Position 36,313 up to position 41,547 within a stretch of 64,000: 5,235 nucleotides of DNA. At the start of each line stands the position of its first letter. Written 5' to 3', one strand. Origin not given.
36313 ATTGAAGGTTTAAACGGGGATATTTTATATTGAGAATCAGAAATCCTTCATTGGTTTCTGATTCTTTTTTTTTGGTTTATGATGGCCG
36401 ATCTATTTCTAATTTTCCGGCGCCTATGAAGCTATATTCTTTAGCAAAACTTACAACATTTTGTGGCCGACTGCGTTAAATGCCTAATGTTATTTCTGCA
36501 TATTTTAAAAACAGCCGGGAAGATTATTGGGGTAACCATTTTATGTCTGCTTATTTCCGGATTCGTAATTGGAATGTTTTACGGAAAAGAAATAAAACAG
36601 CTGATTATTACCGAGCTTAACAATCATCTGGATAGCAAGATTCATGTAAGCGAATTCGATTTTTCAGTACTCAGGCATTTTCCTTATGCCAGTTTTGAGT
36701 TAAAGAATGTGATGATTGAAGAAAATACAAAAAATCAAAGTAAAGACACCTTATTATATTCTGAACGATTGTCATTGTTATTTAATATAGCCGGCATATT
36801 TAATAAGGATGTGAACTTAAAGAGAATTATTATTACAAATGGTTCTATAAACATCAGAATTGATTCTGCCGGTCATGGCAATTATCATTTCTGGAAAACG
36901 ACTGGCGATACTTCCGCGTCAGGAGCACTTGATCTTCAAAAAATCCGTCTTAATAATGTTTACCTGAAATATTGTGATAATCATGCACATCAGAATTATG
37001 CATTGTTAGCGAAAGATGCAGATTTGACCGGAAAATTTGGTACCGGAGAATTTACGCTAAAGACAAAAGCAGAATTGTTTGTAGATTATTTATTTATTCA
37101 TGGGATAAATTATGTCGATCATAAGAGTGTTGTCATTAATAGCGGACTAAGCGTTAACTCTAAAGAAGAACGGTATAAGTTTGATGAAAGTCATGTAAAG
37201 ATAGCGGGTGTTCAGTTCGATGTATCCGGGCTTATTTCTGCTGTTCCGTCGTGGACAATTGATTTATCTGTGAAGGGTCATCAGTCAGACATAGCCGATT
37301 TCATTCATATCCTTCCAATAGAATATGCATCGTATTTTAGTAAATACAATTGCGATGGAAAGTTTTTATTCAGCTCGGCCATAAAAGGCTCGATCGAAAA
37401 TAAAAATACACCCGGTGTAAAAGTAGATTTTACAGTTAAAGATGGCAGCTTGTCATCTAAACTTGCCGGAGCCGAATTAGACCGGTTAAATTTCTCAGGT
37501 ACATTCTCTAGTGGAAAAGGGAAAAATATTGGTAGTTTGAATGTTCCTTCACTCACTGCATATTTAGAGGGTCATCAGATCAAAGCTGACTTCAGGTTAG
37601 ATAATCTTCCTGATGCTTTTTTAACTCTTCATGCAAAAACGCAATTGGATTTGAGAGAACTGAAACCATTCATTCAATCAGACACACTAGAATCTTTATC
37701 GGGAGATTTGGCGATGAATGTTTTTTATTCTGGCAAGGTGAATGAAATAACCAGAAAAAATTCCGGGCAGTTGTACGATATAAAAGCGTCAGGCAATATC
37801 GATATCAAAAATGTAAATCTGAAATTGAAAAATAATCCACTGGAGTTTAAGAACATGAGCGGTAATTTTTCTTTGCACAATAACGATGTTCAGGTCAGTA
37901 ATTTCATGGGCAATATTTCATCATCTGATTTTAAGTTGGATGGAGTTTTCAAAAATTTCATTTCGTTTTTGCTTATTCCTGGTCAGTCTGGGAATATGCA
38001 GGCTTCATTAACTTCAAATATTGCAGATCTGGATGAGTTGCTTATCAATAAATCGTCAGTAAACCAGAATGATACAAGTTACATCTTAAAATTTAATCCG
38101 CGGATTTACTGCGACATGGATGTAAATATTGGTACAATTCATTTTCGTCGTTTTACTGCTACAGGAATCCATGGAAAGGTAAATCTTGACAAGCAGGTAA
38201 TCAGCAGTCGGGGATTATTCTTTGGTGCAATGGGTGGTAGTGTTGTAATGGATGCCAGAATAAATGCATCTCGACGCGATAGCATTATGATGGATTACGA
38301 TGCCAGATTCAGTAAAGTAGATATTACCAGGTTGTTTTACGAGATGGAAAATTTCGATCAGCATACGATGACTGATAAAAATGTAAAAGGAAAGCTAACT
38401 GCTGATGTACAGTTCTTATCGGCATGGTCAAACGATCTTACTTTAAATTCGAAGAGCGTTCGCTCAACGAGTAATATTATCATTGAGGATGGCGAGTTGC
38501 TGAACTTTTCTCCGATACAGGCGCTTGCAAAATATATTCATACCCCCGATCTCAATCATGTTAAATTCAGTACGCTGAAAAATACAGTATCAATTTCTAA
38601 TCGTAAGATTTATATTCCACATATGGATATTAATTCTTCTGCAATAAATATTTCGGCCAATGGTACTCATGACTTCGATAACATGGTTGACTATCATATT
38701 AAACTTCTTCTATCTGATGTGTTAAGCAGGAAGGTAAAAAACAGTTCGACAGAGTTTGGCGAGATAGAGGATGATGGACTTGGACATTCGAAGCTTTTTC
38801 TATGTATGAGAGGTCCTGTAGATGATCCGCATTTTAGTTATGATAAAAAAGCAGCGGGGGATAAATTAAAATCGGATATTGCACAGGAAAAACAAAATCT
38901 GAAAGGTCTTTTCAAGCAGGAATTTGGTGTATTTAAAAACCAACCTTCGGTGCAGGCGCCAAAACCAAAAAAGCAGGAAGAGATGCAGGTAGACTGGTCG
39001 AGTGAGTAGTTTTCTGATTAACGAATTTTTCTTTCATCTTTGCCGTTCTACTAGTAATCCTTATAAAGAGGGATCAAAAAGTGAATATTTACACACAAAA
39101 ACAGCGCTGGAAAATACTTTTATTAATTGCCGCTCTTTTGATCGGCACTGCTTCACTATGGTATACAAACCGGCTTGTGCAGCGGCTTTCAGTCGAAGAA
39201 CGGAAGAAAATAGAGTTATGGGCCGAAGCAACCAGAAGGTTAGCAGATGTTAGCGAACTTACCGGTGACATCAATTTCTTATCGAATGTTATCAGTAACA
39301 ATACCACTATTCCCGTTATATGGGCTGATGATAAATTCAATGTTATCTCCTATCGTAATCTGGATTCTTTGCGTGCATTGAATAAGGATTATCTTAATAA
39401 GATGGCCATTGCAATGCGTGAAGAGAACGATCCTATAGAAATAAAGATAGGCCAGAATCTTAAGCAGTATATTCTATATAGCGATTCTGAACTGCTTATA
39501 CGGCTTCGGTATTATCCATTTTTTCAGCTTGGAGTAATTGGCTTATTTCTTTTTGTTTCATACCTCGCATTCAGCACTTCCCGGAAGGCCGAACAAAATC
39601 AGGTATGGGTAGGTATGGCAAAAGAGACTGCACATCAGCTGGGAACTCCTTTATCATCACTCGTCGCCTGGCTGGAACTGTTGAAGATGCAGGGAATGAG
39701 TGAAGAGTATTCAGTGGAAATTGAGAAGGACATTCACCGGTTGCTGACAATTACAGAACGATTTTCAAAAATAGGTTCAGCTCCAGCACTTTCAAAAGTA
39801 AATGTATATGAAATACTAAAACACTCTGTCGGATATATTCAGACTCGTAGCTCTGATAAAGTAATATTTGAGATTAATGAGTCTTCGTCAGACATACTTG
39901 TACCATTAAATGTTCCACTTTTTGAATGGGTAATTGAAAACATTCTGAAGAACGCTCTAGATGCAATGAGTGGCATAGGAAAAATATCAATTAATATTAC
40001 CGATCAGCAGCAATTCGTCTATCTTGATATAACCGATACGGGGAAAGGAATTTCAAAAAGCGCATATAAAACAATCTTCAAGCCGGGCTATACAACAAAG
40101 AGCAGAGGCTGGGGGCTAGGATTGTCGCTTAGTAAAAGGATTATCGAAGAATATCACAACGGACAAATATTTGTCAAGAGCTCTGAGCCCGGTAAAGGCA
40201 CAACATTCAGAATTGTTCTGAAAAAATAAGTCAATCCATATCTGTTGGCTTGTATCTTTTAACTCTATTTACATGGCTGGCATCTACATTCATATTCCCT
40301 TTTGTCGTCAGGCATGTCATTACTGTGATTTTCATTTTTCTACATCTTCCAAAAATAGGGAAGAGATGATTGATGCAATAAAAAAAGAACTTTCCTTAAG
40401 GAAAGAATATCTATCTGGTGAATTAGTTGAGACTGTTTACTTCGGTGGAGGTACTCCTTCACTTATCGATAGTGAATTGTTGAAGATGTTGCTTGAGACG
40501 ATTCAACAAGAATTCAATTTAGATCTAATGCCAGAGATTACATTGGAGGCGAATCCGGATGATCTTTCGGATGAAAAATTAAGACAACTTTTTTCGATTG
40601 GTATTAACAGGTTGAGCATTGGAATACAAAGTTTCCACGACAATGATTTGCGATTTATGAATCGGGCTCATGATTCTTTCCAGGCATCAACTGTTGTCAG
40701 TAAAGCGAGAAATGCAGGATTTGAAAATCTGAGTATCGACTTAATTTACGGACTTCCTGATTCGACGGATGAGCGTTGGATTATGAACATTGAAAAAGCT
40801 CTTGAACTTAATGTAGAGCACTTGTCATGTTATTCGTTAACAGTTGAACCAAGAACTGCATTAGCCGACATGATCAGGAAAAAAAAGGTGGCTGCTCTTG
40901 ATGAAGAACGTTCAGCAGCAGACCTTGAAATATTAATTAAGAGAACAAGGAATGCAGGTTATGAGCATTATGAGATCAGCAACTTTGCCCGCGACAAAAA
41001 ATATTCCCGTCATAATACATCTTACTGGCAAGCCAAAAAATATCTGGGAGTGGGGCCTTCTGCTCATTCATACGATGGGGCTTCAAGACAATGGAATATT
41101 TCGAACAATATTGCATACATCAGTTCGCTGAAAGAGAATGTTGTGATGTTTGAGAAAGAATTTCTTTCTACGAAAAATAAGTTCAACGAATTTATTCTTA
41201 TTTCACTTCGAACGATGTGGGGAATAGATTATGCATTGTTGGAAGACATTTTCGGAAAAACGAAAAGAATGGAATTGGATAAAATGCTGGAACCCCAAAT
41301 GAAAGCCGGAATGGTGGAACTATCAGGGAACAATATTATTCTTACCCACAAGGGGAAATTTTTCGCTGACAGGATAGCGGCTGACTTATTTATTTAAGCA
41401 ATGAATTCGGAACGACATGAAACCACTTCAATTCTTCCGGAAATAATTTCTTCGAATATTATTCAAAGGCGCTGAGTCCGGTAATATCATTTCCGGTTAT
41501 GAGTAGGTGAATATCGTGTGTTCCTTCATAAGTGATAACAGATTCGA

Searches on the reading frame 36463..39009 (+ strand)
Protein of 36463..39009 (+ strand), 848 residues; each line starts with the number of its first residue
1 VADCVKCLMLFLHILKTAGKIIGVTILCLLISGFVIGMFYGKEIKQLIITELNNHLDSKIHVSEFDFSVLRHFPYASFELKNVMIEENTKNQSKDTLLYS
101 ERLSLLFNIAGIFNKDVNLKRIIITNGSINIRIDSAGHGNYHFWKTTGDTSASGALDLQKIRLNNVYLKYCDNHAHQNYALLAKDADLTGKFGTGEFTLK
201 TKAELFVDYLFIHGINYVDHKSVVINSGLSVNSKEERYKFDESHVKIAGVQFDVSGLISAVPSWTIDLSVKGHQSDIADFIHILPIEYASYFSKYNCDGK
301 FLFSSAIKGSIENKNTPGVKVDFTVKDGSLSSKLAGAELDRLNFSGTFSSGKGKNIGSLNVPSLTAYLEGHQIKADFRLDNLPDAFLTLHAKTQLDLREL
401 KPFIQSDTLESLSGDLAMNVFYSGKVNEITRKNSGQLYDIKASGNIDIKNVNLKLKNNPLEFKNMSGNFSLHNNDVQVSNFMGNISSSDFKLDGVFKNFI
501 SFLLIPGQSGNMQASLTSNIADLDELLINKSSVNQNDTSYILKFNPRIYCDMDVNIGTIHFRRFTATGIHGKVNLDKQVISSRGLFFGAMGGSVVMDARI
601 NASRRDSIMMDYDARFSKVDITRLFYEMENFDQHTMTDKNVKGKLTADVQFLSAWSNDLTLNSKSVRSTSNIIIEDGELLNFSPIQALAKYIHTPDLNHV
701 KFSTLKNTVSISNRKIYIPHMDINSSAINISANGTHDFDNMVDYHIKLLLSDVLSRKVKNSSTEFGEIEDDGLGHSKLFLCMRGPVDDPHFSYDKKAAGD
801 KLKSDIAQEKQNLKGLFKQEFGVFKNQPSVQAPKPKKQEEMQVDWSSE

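Call 42: search_protein_families(library=pfam, proteins=[window:36463-39009:+], max_evalue=0.00001)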
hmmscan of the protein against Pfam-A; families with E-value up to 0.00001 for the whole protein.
window:36463-39009:+ (848 aa): 1 family
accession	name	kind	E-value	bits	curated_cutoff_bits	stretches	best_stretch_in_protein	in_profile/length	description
PF13116.12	YhdP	-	8e-13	47.6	46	0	439-493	654-709/1224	YhdP protein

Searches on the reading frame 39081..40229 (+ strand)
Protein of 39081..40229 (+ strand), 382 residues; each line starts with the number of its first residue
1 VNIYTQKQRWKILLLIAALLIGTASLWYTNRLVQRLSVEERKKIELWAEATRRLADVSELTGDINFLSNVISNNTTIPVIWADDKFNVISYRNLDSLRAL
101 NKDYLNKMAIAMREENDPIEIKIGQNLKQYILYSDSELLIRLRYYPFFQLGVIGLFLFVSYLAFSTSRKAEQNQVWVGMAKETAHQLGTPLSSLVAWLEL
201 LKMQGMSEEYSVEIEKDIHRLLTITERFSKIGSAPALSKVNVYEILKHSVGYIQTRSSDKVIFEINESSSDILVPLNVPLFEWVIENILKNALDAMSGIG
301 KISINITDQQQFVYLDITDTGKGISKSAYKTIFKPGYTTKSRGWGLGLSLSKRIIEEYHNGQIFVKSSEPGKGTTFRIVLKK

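Call 43: search_protein_families(library=pfam, proteins=[window:39081-40229:+], max_evalue=0.00001)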
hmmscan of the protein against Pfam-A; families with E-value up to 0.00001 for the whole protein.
window:39081-40229:+ (382 aa): 3 families
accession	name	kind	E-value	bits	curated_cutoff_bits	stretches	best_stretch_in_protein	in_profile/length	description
PF02518.31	HATPase_c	-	2e-21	77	26.4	1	282-381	7-108/111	Histidine kinase-, DNA gyrase B-, and HSP90-like ATPase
PF14501.12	HATPase_c_5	-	3.7e-06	27.2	22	1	284-363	9-86/102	GHKL domain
PF00512.31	HisKA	-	4.1e-06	27.2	26.9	0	181-231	7-63/66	His Kinase A (phospho-acceptor) domain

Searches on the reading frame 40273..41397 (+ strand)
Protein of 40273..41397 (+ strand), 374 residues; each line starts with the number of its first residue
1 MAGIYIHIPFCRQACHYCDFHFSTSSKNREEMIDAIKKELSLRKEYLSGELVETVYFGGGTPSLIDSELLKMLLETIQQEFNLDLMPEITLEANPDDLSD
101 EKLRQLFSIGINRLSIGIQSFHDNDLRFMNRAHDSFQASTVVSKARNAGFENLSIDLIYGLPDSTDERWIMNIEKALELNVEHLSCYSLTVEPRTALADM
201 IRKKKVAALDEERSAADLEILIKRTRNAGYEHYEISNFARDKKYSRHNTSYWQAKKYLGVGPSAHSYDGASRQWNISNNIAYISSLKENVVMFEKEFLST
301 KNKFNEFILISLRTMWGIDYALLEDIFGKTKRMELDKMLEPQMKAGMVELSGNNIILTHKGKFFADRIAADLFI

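Call 43: search_protein_families(library=pfam, proteins=[window:40273-41397:+], max_evalue=0.00001)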
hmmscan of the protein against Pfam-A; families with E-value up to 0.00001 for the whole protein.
window:40273-41397:+ (374 aa): 2 families
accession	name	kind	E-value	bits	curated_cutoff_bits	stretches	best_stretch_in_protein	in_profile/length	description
PF04055.27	Radical_SAM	-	4.1e-24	86.1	29.5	1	5-170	1-160/166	Radical SAM superfamily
PF06969.22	HemN_C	-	3.3e-09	37.1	24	1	298-364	1-67/67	HemN C-terminal domain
